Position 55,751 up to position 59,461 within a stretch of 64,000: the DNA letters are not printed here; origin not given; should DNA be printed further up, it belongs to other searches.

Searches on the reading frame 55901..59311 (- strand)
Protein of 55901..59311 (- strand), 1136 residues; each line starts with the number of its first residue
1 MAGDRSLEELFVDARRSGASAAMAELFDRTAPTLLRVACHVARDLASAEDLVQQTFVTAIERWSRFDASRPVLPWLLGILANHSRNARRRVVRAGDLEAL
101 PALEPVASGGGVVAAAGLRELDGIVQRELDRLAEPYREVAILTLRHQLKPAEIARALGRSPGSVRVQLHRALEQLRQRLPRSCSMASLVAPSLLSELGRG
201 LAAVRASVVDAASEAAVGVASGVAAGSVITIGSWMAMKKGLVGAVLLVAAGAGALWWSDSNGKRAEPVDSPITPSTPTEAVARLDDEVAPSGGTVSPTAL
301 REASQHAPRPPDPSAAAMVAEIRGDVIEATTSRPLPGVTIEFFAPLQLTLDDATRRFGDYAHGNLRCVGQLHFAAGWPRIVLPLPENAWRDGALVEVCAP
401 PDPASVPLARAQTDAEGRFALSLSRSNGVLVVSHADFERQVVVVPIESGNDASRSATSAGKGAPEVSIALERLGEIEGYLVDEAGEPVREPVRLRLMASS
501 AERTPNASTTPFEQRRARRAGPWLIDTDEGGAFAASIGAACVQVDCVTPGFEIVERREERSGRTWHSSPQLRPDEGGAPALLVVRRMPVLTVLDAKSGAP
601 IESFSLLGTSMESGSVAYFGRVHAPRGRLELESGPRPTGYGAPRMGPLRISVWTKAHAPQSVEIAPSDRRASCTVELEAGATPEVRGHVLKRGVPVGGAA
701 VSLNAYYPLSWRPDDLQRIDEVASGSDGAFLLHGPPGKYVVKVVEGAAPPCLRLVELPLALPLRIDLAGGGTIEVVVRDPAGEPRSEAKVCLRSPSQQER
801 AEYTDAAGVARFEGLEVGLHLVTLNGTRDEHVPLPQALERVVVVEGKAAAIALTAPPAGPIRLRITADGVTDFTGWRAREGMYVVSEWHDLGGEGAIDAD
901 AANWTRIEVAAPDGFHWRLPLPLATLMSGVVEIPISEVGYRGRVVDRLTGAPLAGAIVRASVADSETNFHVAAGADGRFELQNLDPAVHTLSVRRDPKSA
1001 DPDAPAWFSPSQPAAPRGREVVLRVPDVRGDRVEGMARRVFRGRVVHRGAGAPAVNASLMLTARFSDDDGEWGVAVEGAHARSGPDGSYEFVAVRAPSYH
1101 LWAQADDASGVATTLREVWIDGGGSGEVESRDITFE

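Call 6: search_protein_families(library=pfam, proteins=[window:55901-59311:-], max_evalue=0.1)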
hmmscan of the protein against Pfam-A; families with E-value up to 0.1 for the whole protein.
window:55901-59311:- (1136 aa): 9 families
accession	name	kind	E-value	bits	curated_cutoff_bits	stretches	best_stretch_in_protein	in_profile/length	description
PF13620.12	CarboxypepD_reg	-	1.6e-34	118.5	32.3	3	941-995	3-56/82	Carboxypeptidase regulatory-like domain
PF13715.12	CarbopepD_reg_2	-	9.8e-13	48.4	32.2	2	941-994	2-51/88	CarboxypepD_reg-like domain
PF04542.20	Sigma70_r2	-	1.7e-11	44.2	24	1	26-90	1-67/71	Sigma-70 region 2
PF08281.18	Sigma70_r4_2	-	1.5e-09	37.8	25.7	1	124-175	3-54/54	Sigma-70, region 4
PF20598.4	DUF6795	-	0.0002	22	27.4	0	685-732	1-43/103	Domain of unknown function (DUF6795)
PF04545.22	Sigma70_r4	-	0.00056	19.8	24.1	1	137-177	8-50/50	Sigma-70, region 4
PF11974.14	bMG3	-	0.005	17.2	34.9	0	781-815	24-59/103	Bacterial alpha-2-macroglobulin MG3 domain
PF13384.12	HTH_23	-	0.0069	16.6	24.6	1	140-171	10-41/50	Homeodomain-like domain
PF02369.22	Big_1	-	0.012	16.2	34.9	0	772-812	20-64/93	Bacterial Ig-like domain (group 1)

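Call 7: search_protein_families(library=ncbifam, proteins=[window:55901-59311:-], max_evalue=0.1)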
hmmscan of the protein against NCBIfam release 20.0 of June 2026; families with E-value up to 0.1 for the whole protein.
window:55901-59311:- (1136 aa): 73 families (the best 25 are shown)
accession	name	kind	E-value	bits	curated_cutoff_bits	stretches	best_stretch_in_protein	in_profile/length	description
TIGR02983.1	SigE-fam_strep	subfamily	3.5e-23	82.3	141.55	1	18-180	3-159/162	SigE family RNA polymerase sigma factor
TIGR02985.1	Sig70_bacteroi1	subfamily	1.3e-18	67.7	126.4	1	24-179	4-162/162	RNA polymerase sigma-70 factor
NF008888.0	PRK11922.1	equivalog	2.5e-18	66.6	204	1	11-187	20-204/231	RNA polymerase sigma factor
TIGR02989.1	Sig-70_gvs1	subfamily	1.3e-16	60.9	124.55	1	22-177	2-156/158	RNA polymerase sigma-70 factor, Rhodopirellula/Verrucomicrobium family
TIGR02937.1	sigma70-ECF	superfamily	1.9e-16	60.1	42.9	1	22-179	2-165/165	sigma-70 family RNA polymerase sigma factor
NF009172.0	PRK12519.1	subfamily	5e-15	55.6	222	1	8-180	17-190/194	RNA polymerase sigma factor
NF007230.0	PRK09648.1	subfamily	5.6e-14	52.3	209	1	6-179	12-189/195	RNA polymerase sigma factor ShbA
TIGR02984.1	Sig-70_plancto1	subfamily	8.9e-13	48.2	183.75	2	119-179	128-188/189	RNA polymerase sigma-70 factor, Planctomycetaceae-specific subfamily 1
NF004113.0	PRK05602.1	equivalog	8.2e-12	45.2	208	1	15-181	39-203/211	RNA polymerase sigma factor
NF009166.1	PRK12513.1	equivalog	1.4e-11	44.5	206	1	11-180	12-187/193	RNA polymerase sigma factor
NF007227.0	PRK09645.1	subfamily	1.6e-11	44.4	202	1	17-180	9-171/177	sigma-70 family RNA polymerase sigma factor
NF007216.0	PRK09638.1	equivalog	4.4e-11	42.8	194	1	9-179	6-174/180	RNA polymerase sigma factor SigY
NF009195.0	PRK12543.1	subfamily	2.8e-10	40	197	1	11-179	10-178/192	RNA polymerase sigma factor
TIGR02950.1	SigM_subfam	subfamily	3.2e-10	40.1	147.95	1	24-178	3-157/159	RNA polymerase sigma factor, SigM family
NF007223.0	PRK09641.1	equivalog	3.5e-10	40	209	1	12-179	9-184/187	RNA polymerase sigma factor SigW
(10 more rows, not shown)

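Call 52: find_homologous_proteins(query=window:55901-59311:-)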
Query window:55901-59311:- (1136 aa): 81 proteins with E <= 0.001 among 8000 candidates.
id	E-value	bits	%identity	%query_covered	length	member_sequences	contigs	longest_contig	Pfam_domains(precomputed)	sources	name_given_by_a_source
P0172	0.0e+0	2459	100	98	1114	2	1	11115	PF13715.13,PF04542.21,PF13620.13,PF08281.19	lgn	-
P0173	0.0e+0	1377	59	100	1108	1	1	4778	PF13715.13,PF20598.5,PF04542.21,PF13620.13,PF08281.19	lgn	-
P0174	6.0e-265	900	46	99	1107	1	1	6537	PF13715.13,PF20598.5,PF04542.21,PF13620.13,PF08281.19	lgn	-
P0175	2.2e-264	899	46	100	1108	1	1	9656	PF10670.16,PF13715.13,PF02369.23,PF20598.5,PF04542.21,PF13620.13,PF08281.19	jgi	jgi:RNA polymerase sigma factor (sigma-70 family)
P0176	7.8e-254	864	44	99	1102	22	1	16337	PF13715.13,PF02369.23,PF20598.5,PF04542.21,PF13620.13,PF08281.19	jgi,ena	-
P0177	1.2e-250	853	44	100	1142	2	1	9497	PF10670.16,PF13715.13,PF20598.5,PF04542.21,PF13620.13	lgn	-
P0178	3.6e-229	782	41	99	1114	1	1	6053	PF20598.5,PF04542.21,PF13620.13,PF08281.19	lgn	-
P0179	2.7e-105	372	30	97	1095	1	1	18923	PF10670.16,PF13715.13,PF20598.5,PF17802.8,PF04545.23,PF04542.21,PF13620.13,PF08281.19,PF17210.10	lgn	-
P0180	2.7e-99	352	29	99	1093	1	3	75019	PF13715.13,PF04545.23,PF04542.21,PF13620.13,PF08281.19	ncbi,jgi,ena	-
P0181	1.9e-93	332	31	96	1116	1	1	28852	PF10670.16,PF13715.13,PF20598.5,PF04542.21,PF13620.13,PF08281.19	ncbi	ncbi:MAG TPA: sigma-70 family RNA polymerase sigma factor [Planctomycetota bacterium]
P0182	3.6e-87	312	33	87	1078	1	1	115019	PF13715.13,PF20598.5,PF04542.21,PF13620.13,PF08281.19,PF17210.10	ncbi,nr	ncbi:MAG: sigma-70 family RNA polymerase sigma factor [Planctomycetes bacterium]|nr:sigma-70 family 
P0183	5.6e-74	268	29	99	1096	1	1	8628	PF13715.13,PF20598.5,PF04542.21,PF13620.13,PF08281.19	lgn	-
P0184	1.5e-65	240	30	86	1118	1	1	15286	PF13715.13,PF20598.5,PF04542.21,PF13620.13,PF08281.19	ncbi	ncbi:MAG: sigma-70 family RNA polymerase sigma factor [Planctomycetota bacterium]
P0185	1.7e-55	207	33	48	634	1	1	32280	PF04542.21,PF08281.19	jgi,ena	jgi:RNA polymerase sigma-70 factor (ECF subfamily)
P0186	1.1e-53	201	36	38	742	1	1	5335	PF02896.25,PF04542.21,PF08281.19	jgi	jgi:RNA polymerase sigma factor (sigma-70 family)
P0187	4.4e-49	186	42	26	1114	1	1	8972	PF13715.13,PF20598.5,PF04542.21,PF13620.13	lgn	-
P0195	4.0e-38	149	47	15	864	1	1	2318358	PF10670.16,PF04545.23,PF04542.21,PF13620.13,PF08281.19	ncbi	ncbi:MAG: sigma-70 family RNA polymerase sigma factor [Planctomycetota bacterium]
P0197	8.5e-37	145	41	22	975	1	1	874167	PF13715.13,PF04542.21,PF13620.13,PF08281.19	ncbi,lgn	-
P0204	8.3e-33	132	40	24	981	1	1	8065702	PF10670.16,PF13715.13,PF14686.13,PF04542.21,PF13620.13,PF08281.19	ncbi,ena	-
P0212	6.0e-31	126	37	29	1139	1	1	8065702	PF13715.13,PF02369.23,PF04542.21,PF13620.13,PF08281.19,PF22904.4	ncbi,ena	-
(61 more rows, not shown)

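Call 53: list_cluster_members(proteins=[P0204, P0212, P0040, P0034, P0195, P0197, P0001, P0052, P0017, P0143])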
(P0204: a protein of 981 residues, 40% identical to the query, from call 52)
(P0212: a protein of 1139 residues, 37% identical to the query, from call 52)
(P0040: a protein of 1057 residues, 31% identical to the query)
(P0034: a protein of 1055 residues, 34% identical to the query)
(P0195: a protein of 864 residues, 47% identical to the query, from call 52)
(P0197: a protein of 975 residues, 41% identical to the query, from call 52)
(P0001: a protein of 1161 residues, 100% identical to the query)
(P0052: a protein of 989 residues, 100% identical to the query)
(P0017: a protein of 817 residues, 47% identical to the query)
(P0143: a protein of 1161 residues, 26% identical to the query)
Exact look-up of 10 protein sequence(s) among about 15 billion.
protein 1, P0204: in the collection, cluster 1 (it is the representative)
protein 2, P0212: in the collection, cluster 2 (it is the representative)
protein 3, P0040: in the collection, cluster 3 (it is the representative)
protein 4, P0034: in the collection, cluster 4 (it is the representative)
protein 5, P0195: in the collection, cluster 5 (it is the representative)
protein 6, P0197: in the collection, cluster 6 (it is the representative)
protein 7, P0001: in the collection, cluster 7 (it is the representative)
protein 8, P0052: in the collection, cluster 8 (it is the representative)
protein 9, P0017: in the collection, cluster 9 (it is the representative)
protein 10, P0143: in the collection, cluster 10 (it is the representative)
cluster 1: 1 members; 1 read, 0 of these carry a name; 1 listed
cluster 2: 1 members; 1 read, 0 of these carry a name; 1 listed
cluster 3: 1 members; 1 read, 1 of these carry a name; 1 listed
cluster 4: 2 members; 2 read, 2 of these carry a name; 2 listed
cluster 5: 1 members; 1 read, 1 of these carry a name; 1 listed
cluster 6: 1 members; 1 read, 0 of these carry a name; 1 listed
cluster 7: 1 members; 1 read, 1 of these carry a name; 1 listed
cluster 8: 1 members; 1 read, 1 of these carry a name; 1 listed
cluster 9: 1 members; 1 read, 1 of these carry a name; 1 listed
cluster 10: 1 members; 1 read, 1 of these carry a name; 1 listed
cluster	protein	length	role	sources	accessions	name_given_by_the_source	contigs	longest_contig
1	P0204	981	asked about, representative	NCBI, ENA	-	-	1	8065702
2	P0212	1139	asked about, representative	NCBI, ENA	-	-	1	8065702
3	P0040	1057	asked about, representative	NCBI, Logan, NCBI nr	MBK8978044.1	MAG: sigma-70 family RNA polymerase sigma factor [Planctomycetes bacterium] | sigma-70 family RNA polymerase sigma factor [Planctomycetota bacterium]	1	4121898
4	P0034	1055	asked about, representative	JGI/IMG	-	RNA polymerase sigma-70 factor (ECF subfamily)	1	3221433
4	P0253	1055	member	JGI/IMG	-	RNA polymerase sigma-70 factor (ECF subfamily)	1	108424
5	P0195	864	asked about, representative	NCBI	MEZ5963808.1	MAG: sigma-70 family RNA polymerase sigma factor [Planctomycetota bacterium]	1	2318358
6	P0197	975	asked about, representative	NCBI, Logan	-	-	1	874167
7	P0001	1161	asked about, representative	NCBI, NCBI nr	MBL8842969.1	MAG: sigma-70 family RNA polymerase sigma factor [Planctomycetes bacterium] | sigma-70 family RNA polymerase sigma factor [Planctomycetota bacterium]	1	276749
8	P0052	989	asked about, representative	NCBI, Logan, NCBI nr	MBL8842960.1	MAG: sigma-70 family RNA polymerase sigma factor [Planctomycetes bacterium] | sigma-70 family RNA polymerase sigma factor [Planctomycetota bacterium]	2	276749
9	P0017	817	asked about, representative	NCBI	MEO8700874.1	MAG: sigma-70 family RNA polymerase sigma factor [Kofleriaceae bacterium]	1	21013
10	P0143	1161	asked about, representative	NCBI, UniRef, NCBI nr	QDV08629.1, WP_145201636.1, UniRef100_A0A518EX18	Nickel uptake substrate-specific transmembrane region [Planctomycetes bacterium Poly30] | Nickel uptake substrate-specific transmembrane region n=1 Tax=Saltatorellus ferox ...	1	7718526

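Call 56: find_encoding_contigs(protein=P0176, flank=8000, max_places=1)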
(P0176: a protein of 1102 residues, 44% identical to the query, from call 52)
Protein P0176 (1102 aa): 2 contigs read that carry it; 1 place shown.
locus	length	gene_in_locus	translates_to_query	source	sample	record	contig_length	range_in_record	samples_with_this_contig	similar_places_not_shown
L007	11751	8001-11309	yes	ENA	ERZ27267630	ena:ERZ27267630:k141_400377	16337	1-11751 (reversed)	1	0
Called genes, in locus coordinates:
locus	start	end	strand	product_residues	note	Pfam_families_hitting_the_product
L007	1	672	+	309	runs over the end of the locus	PF13191:AAA_16, PF13401:AAA_22 (weak), PF13604:AAA_30, PF00448:SRP54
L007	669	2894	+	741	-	PF04932:Wzy_C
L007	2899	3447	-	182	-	PF01475:FUR, PF12840:HTH_20 (weak)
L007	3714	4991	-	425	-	PF02844:GARS_N, PF01071:GARS_A, PF02222:ATP-grasp (weak), PF02843:GARS_C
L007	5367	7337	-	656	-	PF00775:Dioxygenase_C (faint), PF13715:CarbopepD_reg_2 (faint), PF02369:Big_1 (faint), PF10670:DUF4198 (faint), PF13620:CarboxypepD_reg, PF20598:DUF6795 (faint), PF09430:EMC7_beta-sandw (faint), PF13620:CarboxypepD_reg, +5 more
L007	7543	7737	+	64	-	-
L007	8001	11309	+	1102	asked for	PF04542:Sigma70_r2, PF08281:Sigma70_r4_2, PF13715:CarbopepD_reg_2 (faint), PF20598:DUF6795 (faint), PF02369:Big_1 (faint), PF13620:CarboxypepD_reg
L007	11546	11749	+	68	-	?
